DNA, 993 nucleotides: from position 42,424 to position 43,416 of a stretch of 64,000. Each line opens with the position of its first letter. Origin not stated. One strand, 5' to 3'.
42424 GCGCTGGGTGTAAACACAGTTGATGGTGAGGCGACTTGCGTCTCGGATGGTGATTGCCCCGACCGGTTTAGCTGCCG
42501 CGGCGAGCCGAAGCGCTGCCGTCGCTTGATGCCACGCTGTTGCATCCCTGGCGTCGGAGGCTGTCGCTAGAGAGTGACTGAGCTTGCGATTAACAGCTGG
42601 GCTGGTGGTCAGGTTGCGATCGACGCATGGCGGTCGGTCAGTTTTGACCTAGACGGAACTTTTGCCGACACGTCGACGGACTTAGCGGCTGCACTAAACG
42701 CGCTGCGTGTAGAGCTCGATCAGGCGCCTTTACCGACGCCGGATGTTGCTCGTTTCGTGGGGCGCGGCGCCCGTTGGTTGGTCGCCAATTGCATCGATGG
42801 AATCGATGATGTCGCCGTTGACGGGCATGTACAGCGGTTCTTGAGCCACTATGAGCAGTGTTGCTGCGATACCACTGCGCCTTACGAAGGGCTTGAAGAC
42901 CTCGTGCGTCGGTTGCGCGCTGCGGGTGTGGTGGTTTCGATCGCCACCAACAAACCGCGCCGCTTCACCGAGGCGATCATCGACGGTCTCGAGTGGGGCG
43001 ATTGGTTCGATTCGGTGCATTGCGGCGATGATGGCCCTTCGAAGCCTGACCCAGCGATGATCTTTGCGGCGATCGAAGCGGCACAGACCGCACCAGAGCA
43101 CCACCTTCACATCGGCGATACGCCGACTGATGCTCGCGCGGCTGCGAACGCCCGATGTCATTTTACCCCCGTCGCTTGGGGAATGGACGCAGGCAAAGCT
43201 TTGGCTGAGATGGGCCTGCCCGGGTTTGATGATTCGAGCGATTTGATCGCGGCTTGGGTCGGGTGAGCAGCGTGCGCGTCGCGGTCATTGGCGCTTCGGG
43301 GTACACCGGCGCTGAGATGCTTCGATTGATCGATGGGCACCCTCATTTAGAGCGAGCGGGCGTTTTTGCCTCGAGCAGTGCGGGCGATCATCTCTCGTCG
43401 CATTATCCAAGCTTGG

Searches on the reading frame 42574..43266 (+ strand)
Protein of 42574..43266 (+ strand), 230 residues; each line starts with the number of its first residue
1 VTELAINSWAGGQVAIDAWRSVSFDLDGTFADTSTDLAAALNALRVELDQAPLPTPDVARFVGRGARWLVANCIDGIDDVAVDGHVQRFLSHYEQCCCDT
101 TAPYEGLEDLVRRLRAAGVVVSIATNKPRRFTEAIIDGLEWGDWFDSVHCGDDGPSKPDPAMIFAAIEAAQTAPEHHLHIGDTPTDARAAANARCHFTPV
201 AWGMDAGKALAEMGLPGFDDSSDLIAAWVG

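Call 51: search_protein_families(library=pfam, proteins=[window:42574-43266:+], max_evalue=0.0001)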
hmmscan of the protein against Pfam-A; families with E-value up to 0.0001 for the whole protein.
window:42574-43266:+ (230 aa): 4 families
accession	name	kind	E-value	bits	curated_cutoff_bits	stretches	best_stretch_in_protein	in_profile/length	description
PF13419.12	HAD_2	-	2.1e-27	96.8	23.8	1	24-198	3-176/178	Haloacid dehalogenase-like hydrolase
PF00702.32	Hydrolase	-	4.1e-25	89.7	26.4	1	22-193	4-190/191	haloacid dehalogenase-like hydrolase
PF12710.13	HAD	-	1.2e-07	32.8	27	1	24-190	3-188/189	haloacid dehalogenase-like hydrolase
PF13242.12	Hydrolase_like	-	4.9e-06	26.8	22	1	156-211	3-59/75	HAD-hyrolase-like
